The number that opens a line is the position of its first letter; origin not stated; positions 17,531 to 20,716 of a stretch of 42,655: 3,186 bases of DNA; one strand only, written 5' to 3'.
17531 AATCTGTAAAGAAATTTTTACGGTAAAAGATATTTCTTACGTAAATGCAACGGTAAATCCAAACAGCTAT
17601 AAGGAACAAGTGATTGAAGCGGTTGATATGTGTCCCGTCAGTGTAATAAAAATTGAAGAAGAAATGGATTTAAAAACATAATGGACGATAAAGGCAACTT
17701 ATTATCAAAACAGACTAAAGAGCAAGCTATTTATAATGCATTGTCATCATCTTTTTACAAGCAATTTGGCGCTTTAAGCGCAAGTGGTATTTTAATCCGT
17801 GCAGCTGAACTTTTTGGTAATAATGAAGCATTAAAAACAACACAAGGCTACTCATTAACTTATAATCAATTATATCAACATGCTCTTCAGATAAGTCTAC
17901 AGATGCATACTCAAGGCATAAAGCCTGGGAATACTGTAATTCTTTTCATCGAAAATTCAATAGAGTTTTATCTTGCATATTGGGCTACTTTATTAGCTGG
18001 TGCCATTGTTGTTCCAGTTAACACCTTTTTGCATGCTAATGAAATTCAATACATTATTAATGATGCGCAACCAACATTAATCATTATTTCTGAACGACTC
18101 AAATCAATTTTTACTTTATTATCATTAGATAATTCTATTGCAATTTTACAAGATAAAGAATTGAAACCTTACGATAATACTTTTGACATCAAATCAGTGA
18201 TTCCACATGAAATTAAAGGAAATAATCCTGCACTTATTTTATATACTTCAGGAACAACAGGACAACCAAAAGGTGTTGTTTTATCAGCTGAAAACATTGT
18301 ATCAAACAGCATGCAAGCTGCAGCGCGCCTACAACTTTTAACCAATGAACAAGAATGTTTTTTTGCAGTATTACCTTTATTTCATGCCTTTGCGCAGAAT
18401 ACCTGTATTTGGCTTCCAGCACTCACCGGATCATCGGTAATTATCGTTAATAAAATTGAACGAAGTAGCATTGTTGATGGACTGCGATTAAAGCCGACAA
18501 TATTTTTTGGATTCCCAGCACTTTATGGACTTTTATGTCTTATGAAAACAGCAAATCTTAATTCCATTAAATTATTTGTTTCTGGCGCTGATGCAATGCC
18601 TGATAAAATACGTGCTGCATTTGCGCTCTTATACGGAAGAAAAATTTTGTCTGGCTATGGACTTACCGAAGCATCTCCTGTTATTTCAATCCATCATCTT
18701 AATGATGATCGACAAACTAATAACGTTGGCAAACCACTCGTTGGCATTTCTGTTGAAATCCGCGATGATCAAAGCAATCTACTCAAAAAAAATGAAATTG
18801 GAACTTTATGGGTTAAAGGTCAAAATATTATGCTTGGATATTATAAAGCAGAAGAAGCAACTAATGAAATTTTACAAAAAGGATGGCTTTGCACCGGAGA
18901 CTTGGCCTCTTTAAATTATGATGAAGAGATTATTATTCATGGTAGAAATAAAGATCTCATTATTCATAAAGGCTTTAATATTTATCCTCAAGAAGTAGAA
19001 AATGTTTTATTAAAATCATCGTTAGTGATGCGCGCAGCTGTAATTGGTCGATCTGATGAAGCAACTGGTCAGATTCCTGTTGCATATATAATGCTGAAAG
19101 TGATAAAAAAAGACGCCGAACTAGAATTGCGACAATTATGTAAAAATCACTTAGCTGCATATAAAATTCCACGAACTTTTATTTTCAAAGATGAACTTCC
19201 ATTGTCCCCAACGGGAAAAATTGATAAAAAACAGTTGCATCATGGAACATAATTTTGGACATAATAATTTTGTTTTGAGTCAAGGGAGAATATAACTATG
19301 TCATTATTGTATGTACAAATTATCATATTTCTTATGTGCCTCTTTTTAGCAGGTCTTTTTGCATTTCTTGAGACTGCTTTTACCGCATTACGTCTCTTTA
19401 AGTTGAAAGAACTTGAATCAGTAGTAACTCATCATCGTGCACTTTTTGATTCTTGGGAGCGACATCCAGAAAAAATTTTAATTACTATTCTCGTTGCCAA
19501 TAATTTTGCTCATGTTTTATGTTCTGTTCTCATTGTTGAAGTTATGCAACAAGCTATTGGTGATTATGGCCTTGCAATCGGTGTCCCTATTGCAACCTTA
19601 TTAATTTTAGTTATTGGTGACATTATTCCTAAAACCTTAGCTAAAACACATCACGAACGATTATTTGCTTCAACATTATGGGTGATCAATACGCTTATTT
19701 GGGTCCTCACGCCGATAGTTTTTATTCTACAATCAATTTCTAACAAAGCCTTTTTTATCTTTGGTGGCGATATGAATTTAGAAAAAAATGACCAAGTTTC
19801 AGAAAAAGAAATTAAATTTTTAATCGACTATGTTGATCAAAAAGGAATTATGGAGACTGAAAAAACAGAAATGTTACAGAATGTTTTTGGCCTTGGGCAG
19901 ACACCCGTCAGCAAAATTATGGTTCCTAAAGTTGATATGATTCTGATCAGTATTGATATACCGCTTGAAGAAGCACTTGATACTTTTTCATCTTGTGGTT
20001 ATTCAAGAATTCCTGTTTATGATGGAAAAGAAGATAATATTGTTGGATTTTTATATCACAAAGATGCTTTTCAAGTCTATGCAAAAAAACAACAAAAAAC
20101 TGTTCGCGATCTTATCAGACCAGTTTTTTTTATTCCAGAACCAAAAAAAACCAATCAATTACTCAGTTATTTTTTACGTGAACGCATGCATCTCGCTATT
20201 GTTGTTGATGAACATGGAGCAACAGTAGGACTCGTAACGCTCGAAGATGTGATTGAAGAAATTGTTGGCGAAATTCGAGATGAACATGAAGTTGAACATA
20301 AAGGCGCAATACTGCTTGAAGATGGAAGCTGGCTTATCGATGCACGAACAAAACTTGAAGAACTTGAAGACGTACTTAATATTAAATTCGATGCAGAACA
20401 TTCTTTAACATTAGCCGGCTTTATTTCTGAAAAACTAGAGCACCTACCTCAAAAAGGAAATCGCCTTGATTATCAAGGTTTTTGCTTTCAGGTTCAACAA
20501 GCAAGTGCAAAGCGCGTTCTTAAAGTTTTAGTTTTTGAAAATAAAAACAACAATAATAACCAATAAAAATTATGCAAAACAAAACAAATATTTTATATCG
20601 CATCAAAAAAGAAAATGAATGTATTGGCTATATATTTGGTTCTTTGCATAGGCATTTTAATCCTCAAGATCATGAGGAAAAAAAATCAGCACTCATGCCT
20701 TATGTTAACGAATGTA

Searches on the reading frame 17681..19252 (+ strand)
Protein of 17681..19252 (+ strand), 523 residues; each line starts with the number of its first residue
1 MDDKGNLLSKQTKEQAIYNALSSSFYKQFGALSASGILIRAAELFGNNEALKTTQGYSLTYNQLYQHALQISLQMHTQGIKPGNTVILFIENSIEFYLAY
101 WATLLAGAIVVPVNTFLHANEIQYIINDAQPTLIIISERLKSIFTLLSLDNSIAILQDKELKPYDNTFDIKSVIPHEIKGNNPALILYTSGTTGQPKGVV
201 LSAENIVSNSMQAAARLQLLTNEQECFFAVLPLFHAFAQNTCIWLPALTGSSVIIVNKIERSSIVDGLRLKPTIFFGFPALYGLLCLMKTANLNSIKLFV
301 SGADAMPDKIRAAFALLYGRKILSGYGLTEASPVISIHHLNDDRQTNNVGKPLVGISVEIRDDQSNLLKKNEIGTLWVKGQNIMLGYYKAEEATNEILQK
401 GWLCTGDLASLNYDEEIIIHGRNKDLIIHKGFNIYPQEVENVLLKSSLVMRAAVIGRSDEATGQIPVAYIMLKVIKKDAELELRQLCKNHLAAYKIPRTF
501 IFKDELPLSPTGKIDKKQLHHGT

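Call 13: search_protein_families(library=pfam, proteins=[window:17681-19252:+], max_evalue=0.01)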
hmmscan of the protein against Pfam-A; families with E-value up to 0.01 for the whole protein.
window:17681-19252:+ (523 aa): 2 families
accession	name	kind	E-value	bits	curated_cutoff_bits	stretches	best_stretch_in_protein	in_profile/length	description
PF00501.34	AMP-binding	-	5.5e-78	262.9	29.9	1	40-388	3-384/384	AMP-binding enzyme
PF13193.12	AMP-binding_C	-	2.2e-16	61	24.5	1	438-513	1-76/76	AMP-binding enzyme C-terminal domain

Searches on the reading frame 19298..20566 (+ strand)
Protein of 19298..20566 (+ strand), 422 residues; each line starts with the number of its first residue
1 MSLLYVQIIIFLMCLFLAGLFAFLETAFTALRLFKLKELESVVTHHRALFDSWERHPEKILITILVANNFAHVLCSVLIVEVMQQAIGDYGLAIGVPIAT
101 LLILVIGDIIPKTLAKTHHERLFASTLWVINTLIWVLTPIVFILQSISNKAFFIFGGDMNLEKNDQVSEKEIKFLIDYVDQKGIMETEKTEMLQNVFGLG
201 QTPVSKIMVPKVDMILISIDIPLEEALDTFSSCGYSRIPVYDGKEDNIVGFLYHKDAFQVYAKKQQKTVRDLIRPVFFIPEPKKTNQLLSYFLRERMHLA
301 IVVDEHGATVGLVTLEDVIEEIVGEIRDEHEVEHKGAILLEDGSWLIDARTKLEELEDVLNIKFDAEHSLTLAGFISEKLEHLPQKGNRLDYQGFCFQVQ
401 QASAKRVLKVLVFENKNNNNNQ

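Call 14: search_protein_families(library=pfam, proteins=[window:19298-20566:+], max_evalue=0.01)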
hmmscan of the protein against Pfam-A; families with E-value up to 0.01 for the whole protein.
window:19298-20566:+ (422 aa): 3 families
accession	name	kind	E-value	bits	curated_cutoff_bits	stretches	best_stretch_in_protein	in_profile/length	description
PF01595.25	CNNM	-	7.7e-37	127.1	28.4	1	9-188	1-180/181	Cyclin M transmembrane N-terminal domain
PF03471.22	CorC_HlyC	-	7.1e-19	68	27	1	341-413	4-78/81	Transporter associated domain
PF00571.33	CBS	-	4.1e-14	53.1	24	2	204-260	1-54/57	CBS domain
